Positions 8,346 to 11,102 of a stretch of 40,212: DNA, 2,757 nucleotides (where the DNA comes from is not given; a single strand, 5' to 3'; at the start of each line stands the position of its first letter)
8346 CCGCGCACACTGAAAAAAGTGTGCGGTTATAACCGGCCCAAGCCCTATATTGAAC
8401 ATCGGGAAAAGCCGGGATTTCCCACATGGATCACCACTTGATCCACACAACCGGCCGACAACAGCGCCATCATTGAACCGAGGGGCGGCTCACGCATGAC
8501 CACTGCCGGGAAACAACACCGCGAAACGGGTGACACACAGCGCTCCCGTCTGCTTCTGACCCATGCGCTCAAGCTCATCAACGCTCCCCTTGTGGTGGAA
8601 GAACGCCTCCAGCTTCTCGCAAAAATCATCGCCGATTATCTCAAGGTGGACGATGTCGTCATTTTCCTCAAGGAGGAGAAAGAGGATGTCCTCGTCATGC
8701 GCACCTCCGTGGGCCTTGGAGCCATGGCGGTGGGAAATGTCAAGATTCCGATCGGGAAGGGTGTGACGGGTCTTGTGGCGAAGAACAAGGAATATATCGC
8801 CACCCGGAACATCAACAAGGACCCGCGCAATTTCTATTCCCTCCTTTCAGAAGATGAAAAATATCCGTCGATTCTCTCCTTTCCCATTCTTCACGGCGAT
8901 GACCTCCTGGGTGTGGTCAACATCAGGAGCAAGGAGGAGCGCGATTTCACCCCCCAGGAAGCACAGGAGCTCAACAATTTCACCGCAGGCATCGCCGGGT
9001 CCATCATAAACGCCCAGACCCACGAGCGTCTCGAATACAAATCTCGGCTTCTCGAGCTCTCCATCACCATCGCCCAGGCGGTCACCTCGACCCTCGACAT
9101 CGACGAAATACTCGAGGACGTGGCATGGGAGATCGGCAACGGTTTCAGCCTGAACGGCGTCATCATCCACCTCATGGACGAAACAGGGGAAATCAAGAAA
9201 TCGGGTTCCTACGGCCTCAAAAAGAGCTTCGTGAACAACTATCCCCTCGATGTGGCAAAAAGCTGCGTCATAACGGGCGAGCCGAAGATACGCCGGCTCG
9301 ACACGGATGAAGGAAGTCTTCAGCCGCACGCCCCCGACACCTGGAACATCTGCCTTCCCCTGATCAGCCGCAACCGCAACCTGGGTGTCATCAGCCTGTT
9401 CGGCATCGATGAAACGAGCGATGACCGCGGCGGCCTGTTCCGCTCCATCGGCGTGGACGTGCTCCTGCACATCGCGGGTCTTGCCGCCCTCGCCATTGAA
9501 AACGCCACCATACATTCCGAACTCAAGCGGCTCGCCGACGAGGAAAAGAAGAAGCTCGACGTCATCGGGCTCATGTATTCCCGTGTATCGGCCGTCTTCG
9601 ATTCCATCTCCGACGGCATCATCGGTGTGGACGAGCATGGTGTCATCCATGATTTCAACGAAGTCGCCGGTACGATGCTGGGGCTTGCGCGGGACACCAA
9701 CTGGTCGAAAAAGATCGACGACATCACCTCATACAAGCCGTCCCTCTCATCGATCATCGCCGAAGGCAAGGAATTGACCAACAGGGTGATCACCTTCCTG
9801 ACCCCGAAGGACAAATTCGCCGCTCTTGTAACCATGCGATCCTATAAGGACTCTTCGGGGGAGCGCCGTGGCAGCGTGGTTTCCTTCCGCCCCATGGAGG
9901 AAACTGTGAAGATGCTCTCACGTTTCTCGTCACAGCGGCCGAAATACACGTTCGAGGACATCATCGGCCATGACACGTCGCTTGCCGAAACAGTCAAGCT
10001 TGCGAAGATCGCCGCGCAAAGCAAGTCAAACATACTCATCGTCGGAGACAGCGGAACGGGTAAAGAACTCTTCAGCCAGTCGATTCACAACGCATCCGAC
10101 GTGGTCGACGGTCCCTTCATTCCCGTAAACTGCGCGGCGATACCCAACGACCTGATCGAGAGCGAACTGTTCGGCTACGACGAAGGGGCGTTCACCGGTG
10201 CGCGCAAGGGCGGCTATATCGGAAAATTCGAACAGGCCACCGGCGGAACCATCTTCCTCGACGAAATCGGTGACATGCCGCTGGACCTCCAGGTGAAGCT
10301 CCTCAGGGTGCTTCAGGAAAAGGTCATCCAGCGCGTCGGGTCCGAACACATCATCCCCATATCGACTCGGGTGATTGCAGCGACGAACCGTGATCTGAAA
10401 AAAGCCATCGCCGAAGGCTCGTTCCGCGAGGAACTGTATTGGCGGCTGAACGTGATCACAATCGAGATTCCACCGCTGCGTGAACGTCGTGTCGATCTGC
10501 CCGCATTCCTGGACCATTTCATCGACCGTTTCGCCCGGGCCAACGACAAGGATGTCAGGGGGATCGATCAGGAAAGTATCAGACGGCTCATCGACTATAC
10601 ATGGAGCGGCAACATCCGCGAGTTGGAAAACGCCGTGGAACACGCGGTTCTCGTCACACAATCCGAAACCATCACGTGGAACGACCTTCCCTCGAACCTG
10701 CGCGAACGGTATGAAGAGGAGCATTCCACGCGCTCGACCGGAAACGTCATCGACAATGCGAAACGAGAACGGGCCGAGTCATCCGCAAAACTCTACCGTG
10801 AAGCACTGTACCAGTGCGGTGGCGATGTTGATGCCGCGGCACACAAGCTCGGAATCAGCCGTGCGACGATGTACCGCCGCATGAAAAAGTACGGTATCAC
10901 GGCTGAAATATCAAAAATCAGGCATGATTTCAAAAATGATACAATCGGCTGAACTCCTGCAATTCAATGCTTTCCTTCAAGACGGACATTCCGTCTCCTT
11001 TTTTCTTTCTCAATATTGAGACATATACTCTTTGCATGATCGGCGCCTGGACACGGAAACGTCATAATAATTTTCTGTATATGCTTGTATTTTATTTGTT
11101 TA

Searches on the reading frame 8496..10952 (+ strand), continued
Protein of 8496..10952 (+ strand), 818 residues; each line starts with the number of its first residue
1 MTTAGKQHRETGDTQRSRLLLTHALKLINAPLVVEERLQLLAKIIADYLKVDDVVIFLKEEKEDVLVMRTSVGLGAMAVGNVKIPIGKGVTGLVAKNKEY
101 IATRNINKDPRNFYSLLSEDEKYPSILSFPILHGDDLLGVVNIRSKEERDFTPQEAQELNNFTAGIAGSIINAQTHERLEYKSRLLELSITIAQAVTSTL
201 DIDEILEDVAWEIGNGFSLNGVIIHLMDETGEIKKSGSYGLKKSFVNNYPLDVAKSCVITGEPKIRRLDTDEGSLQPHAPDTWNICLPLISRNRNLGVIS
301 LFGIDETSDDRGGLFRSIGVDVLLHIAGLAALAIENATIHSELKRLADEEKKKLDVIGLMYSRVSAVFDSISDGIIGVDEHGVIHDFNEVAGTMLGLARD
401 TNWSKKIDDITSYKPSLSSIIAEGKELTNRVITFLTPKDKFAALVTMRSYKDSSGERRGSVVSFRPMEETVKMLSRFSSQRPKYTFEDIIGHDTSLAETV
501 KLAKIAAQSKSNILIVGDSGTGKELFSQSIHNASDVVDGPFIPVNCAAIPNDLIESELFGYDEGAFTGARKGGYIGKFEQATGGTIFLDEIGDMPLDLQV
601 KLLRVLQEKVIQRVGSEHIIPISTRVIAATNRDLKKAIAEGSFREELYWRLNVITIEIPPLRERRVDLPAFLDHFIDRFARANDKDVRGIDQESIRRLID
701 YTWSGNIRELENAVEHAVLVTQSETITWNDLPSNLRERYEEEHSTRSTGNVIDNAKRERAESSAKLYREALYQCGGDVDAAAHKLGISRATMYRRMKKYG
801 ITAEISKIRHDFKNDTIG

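Call 25: find_encoding_contigs(protein=P0019, flank=5000, max_places=1)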
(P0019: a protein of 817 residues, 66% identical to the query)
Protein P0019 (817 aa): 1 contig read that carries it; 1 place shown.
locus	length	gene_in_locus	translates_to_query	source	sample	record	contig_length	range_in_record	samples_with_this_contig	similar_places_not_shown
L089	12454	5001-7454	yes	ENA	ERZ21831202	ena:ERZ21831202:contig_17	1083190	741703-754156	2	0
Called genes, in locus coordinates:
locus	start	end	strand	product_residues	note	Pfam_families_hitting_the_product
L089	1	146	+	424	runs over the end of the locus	PF00709:Adenylsucc_synt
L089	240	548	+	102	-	-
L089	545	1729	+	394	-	PF04295:GD_AH_second, PF20629:GD_AH_C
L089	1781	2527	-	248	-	PF07210:DUF1416 (weak), PF22904:NOMO1-like_2nd (weak), PF13620:CarboxypepD_reg, PF13715:CarbopepD_reg_2 (faint)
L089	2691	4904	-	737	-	PF13620:CarboxypepD_reg, PF17210:SdrD_B (faint), PF17802:SpaA (faint), PF22904:NOMO1-like_2nd (faint), PF13620:CarboxypepD_reg (weak), PF13715:CarbopepD_reg_2 (weak), PF13620:CarboxypepD_reg (weak), PF03781:FGE-sulfatase, +2 more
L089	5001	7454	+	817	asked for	PF01590:GAF, PF13185:GAF_2, PF13492:GAF_3 (faint), PF00989:PAS (weak), PF00158:Sigma54_activat, PF14532:Sigma54_activ_2, PF25601:AAA_lid_14, PF02954:HTH_8, +1 more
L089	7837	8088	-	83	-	-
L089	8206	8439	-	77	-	PF00196:GerE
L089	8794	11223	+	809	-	PF09334:tRNA-synt_1g, PF00133:tRNA-synt_1, PF13603:tRNA-synt_1_2, PF00133:tRNA-synt_1, PF09334:tRNA-synt_1g, PF08264:Anticodon_1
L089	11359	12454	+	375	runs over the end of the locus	PF01408:GFO_IDH_MocA (weak)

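Call 26: find_encoding_contigs(protein=P0013, flank=5000, max_places=1)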
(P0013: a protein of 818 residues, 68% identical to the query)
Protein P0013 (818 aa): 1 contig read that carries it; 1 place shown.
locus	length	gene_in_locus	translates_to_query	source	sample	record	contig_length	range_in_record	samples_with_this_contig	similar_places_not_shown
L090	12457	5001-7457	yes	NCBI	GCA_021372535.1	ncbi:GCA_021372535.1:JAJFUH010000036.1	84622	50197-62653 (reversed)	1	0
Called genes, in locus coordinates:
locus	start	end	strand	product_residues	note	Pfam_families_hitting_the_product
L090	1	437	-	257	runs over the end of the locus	PF00753:Lactamase_B, PF23023:Anti-Pycsar_Apyc1 (weak), PF12706:Lactamase_B_2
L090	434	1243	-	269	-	PF00215:OMPdecase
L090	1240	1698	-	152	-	-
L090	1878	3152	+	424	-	PF00709:Adenylsucc_synt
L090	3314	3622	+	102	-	-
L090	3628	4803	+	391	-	PF04295:GD_AH_second, PF20629:GD_AH_C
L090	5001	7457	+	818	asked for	PF01590:GAF, PF13185:GAF_2, PF13492:GAF_3 (faint), PF00158:Sigma54_activat, PF14532:Sigma54_activ_2, PF25601:AAA_lid_14, PF02954:HTH_8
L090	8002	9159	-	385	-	PF13593:SBF_like, PF01758:SBF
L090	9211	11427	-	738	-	PF05448:AXE1, PF00326:Peptidase_S9 (weak)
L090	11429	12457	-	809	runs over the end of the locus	PF00133:tRNA-synt_1, PF09334:tRNA-synt_1g, PF13603:tRNA-synt_1_2, PF00133:tRNA-synt_1, PF09334:tRNA-synt_1g, PF08264:Anticodon_1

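Call 27: find_encoding_contigs(protein=P0033, flank=5000, max_places=1)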
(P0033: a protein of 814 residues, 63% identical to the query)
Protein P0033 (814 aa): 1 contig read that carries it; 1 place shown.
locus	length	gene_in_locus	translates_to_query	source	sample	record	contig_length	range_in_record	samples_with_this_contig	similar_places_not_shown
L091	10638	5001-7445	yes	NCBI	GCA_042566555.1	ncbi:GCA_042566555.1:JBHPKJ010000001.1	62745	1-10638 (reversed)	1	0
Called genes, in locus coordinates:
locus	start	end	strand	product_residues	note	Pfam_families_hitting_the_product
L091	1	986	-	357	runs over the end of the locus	PF21016:RlmN_N, PF04055:Radical_SAM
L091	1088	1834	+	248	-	-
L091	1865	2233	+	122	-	PF01242:PTPS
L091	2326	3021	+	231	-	PF00733:Asn_synthase (weak), PF06508:QueC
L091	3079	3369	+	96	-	PF01909:NTP_transf_2, PF18765:Polbeta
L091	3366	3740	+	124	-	PF01934:HepT-like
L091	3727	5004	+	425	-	-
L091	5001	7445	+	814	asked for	PF01590:GAF, PF13185:GAF_2, PF13492:GAF_3 (faint), PF00158:Sigma54_activat, PF14532:Sigma54_activ_2, PF25601:AAA_lid_14, PF02954:HTH_8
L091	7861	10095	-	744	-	PF00989:PAS (weak), PF13188:PAS_8 (weak), PF00512:HisKA, PF02518:HATPase_c, PF00072:Response_reg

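Call 28: find_encoding_contigs(protein=P0034, flank=5000, max_places=1)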
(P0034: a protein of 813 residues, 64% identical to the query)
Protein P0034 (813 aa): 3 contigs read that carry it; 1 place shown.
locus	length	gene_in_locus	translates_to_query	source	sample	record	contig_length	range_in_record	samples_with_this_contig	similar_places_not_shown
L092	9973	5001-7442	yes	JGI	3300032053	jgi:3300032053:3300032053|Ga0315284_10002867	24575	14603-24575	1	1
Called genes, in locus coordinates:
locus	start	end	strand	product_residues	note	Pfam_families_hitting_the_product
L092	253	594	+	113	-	PF00753:Lactamase_B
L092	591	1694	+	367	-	PF01208:URO-D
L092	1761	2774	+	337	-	PF01208:URO-D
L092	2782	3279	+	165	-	-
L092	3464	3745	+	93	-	PF08666:SAF (weak)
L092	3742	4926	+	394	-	PF04295:GD_AH_second, PF20629:GD_AH_C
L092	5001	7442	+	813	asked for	PF01590:GAF, PF13185:GAF_2, PF13492:GAF_3 (faint), PF00158:Sigma54_activat, PF14532:Sigma54_activ_2, PF07728:AAA_5 (weak), PF25601:AAA_lid_14, PF02954:HTH_8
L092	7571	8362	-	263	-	PF00005:ABC_tran, PF02463:SMC_N (faint), PF13304:AAA_21 (weak)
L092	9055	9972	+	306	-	?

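Call 63: search_protein_families(library=ncbifam, proteins=[window:8496-10952:+], max_evalue=0.00001)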
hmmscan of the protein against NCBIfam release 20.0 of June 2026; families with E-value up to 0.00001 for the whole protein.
window:8496-10952:+ (818 aa): 28 families (the best 25 are shown)
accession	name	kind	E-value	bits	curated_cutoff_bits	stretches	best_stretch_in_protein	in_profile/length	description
NF041552.1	TF_PrdR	equivalog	3.7e-123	411.8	795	1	360-800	132-577/577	sigma-54 dependent transcriptional regulator PrdR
TIGR02915.1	PEP_resp_reg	equivalog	3.1e-98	329.5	502.6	1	479-801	131-444/445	PEP-CTERM-box response regulator transcription factor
NF008469.0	PRK11361.1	equivalog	2.9e-97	326.3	714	1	464-802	122-457/461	acetoacetate metabolism transcriptional regulator AtoC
TIGR01817.1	nifA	equivalog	5.5e-97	325.7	528.85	1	446-744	155-451/534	nif-specific transcriptional activator NifA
NF011958.0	PRK15429.1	equivalog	1.2e-96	325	830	1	485-803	377-688/692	formate hydrogenlyase transcriptional activator FlhA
NF008485.2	PRK11388.1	equivalog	4.5e-93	312.7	551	1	360-804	208-640/643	dihydroxyacetone kinase operon transcriptional regulator DhaR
TIGR02329.1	propionate_PrpR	equivalog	4.3e-90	302.8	499.2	1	479-798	204-526/526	propionate catabolism operon regulatory protein PrpR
NF003451.0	PRK05022.1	equivalog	6.6e-90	302.2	476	1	484-802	187-511/512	nitric oxide reductase transcriptional regulator NorR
NF050807.1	TransRegFlbDCaul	equivalog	1.1e-89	301.4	750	1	487-800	118-439/454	sigma-54-dependent transcriptional regulator FlbD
TIGR01818.1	ntrC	equivalog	8.1e-88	295.2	558.6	1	483-797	130-461/463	nitrogen regulation protein NR(I)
NF038308.1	RNA_repair_RtcR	equivalog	6.5e-87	292.6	650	1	464-806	157-523/530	RNA repair transcriptional activator RtcR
NF011953.0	PRK15424.1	equivalog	1.4e-85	287.9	703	1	477-798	209-533/538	propionate catabolism operon regulatory protein PrpR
NF041906.1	V4R_TF_MobR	exception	4.7e-84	282.8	999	1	477-799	222-544/544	phenol degradation transcriptional regulator MobR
NF007689.0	PRK10365.1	equivalog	8.5e-80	268.7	760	1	489-796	141-439/441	sigma-54-dependent response regulator transcription factor ZraR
NF041946.1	LuxO_transreg_Vib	equivalog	1.5e-78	264.6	800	1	478-799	124-460/463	quorum-sensing sigma-54 dependent transcriptional regulator LuxO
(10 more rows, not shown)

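Call 77: search_protein_families(library=pfam, proteins=[L087:3638-4885:+, L091:3727-5004:+, L089:7837-8088:-, L088:7541-8356:-], max_evalue=0.001)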
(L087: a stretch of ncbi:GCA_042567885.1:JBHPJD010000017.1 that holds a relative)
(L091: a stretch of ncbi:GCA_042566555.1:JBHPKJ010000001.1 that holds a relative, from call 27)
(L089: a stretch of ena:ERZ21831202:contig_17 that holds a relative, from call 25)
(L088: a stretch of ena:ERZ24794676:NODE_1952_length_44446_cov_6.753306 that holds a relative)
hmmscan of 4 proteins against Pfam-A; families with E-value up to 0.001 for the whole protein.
L087:3638-4885:+ (415 aa): 0 families

L091:3727-5004:+ (425 aa): 0 families

L089:7837-8088:- (83 aa): 0 families

L088:7541-8356:- (271 aa): 6 families
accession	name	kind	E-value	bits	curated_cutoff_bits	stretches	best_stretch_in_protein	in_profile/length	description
PF00005.33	ABC_tran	-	7.1e-32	111.3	25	1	29-178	1-137/137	ABC transporter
PF13304.12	AAA_21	-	6.7e-13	49.8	27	2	130-210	221-300/304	AAA domain, putative AbiEii toxin, Type IV TA system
PF02463.25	SMC_N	-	1.5e-06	28.2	40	1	41-210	26-201/220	RecF/RecN/SMC N terminal domain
PF13555.12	AAA_29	-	3e-05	24.1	27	1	29-64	12-47/61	P-loop containing region of AAA domain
PF13476.12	AAA_23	-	0.00019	22.5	27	1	43-66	23-46/201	AAA domain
PF13175.12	AAA_15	-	0.00069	19.8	32.1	0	29-64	14-48/374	AAA ATPase domain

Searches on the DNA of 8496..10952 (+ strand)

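Call 69: search_rna_families(sources=[L081, L083, L084, L085, L086, L087, L089, L090, L091, L093], threshold=gathering)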
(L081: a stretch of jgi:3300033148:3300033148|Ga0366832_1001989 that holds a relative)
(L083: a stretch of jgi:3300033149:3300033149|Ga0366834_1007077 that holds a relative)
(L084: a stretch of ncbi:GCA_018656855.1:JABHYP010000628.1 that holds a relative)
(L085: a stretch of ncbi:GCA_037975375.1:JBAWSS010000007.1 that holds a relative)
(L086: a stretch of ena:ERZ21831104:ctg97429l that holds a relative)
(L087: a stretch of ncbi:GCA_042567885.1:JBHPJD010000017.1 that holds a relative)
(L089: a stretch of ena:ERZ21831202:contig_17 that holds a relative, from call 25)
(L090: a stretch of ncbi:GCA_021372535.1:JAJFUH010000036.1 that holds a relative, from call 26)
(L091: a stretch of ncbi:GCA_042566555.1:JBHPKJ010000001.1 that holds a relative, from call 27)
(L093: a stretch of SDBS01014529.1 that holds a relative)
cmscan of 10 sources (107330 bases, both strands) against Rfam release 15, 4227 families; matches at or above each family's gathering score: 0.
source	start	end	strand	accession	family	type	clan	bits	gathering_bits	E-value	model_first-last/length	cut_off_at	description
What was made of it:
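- On Any described RNA family (Rfam 15, including sRNA, leader and riboswitch models): There are no matches in 10 homologous loci (call 69).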
